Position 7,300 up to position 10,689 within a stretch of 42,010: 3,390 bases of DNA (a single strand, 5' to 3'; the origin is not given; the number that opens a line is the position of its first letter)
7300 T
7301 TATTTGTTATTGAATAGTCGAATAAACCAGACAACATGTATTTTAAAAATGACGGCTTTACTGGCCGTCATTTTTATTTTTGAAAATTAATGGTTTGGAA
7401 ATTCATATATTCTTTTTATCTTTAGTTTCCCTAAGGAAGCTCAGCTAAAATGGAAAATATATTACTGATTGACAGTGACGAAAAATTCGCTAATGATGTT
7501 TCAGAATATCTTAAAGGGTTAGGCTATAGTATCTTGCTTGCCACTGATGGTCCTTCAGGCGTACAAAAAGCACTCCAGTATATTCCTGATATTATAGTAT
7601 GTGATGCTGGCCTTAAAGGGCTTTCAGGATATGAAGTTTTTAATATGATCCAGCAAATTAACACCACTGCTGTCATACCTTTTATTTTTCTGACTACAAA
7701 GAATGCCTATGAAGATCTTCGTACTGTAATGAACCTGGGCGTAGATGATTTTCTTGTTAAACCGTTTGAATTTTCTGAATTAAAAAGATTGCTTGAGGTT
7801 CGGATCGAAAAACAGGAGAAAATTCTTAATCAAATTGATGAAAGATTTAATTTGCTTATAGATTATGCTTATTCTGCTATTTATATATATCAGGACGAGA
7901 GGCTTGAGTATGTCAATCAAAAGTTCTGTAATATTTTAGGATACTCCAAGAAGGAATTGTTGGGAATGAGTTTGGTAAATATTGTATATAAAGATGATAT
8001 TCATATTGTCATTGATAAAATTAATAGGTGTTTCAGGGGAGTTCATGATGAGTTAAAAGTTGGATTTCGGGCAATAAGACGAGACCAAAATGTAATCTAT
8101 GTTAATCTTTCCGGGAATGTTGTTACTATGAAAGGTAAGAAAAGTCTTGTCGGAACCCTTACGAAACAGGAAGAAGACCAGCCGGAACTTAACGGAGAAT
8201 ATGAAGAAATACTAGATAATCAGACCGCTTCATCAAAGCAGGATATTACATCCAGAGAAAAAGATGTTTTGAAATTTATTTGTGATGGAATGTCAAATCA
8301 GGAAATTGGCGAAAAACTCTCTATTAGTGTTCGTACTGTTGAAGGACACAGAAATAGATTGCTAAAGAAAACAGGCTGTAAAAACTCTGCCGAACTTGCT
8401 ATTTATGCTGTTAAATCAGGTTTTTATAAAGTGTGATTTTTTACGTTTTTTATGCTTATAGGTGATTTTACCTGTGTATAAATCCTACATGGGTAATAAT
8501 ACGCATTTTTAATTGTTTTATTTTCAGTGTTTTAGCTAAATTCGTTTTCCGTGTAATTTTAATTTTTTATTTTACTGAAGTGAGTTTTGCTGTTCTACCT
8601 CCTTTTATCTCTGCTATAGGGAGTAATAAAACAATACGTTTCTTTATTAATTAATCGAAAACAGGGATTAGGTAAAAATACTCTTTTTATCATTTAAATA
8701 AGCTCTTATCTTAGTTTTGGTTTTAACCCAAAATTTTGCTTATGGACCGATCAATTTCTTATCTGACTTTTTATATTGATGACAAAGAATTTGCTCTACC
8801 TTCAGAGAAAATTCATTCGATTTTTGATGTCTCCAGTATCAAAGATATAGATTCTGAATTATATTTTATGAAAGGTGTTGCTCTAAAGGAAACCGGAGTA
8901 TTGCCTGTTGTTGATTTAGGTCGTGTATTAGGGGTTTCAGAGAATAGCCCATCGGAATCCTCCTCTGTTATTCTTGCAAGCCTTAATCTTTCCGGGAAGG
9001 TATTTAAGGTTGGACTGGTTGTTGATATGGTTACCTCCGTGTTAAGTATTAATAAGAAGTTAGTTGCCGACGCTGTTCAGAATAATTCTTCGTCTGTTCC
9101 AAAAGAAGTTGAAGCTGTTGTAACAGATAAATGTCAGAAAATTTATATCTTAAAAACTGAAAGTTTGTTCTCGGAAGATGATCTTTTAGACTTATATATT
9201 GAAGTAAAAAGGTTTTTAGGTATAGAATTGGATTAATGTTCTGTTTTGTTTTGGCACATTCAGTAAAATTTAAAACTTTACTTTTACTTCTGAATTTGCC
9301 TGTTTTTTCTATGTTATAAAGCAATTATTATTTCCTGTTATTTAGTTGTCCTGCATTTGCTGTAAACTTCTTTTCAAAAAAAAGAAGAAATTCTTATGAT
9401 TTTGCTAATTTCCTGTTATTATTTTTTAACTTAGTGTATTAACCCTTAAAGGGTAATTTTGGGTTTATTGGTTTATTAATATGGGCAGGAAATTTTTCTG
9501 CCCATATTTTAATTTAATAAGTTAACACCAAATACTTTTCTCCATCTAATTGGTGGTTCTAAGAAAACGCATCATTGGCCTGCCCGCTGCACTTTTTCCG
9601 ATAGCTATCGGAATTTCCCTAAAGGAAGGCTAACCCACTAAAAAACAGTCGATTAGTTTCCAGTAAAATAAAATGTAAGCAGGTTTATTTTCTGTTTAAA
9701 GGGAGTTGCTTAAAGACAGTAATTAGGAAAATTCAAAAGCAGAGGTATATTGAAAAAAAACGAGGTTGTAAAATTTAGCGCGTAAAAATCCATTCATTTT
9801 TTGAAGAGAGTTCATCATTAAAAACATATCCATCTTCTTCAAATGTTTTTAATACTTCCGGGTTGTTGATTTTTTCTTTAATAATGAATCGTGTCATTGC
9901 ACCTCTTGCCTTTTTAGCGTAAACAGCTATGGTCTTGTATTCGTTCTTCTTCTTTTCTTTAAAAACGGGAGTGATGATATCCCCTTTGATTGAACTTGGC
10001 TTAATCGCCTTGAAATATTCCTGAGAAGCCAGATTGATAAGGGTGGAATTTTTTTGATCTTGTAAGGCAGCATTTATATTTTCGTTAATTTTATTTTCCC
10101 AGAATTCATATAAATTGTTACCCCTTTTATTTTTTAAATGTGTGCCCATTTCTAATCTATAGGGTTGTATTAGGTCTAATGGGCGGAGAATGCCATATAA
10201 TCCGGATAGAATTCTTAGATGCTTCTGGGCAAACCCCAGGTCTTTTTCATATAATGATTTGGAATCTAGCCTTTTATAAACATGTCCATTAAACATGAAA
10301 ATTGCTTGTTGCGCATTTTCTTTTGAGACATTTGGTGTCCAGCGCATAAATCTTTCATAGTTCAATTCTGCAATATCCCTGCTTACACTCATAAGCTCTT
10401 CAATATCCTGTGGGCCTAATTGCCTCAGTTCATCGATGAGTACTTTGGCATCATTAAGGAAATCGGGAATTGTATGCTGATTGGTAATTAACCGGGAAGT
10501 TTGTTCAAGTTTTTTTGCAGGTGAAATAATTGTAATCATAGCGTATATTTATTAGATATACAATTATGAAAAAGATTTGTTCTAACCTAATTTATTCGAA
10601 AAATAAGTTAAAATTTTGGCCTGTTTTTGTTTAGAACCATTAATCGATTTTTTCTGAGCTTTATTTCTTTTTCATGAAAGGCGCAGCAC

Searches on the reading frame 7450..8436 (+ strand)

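Call 12: search_protein_families(library=pfam, proteins=[window:7450-8436:+])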
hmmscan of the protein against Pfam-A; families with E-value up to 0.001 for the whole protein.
window:7450-8436:+ (328 aa): 7 families
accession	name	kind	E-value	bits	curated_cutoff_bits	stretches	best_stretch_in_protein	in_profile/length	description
PF00072.30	Response_reg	-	8.1e-19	68.3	30.2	1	4-115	1-110/111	Response regulator receiver domain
PF00196.25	GerE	-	1.1e-15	57.4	23.5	1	266-320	3-57/57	Bacterial regulatory proteins, luxR family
PF08447.18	PAS_3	-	4.4e-10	40.1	25.6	1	154-230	3-81/89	PAS fold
PF13426.13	PAS_9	-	5.5e-09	36.7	27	1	144-232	4-91/103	PAS domain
PF13188.13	PAS_8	-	6.9e-07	29.4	21.8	1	131-175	1-43/65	PAS domain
PF00989.32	PAS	-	3.1e-06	27.6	22.6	1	149-237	20-110/113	PAS fold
PF08281.18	Sigma70_r4_2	-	6.3e-05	23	25.7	1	269-307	14-53/54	Sigma-70, region 4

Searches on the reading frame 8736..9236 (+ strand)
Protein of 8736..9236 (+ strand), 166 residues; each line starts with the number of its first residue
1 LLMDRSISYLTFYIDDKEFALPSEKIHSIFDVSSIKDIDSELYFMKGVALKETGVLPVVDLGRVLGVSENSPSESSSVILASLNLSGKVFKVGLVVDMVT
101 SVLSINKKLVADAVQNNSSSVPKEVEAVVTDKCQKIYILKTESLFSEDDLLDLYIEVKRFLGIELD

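Call 12: search_protein_families(library=pfam, proteins=[window:8736-9236:+])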
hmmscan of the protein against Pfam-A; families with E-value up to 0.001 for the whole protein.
window:8736-9236:+ (166 aa): 1 family
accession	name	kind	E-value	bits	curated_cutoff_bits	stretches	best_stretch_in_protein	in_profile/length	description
PF01584.24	CheW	-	5.6e-17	62.1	23.5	1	9-147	2-136/138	CheW-like domain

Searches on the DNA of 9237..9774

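Call 67: search_rna_families(source=window, start=9237, end=9774, threshold=evalue, max_evalue=1)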
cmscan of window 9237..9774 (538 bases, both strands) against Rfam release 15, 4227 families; matches with E-value up to 1: 2.
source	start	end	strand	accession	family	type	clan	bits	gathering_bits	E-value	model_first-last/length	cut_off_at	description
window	9476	9549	-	RF02901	AaHKsRNA41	Gene; sRNA;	-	21.7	97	0.0083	1-187/187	no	Aggregatibacter sRNA 41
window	9466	9521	+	RF04255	MIR8001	Gene; miRNA;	-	20.7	90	0.24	1-67/67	no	MIR8001 microRNA precursor family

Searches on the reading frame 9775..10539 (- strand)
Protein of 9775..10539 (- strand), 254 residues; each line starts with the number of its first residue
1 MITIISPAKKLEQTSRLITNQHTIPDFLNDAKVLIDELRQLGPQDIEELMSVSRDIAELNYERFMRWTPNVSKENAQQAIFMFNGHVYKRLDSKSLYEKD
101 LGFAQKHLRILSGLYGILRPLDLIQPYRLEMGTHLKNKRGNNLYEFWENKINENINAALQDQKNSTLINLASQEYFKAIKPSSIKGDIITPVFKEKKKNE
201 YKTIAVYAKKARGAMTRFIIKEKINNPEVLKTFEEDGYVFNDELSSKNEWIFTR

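Call 12: search_protein_families(library=pfam, proteins=[window:9775-10539:-])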
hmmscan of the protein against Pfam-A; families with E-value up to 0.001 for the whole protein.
window:9775-10539:- (254 aa): 2 families
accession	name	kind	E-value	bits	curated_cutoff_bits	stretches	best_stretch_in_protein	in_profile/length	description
PF03883.20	H2O2_YaaD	-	2.3e-88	296.2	29.6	1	1-243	1-235/236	Peroxide stress protein YaaA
PF21818.3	DUF6884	-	1.4e-08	35.4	30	1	104-181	36-108/135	Family of unknown function (DUF6884)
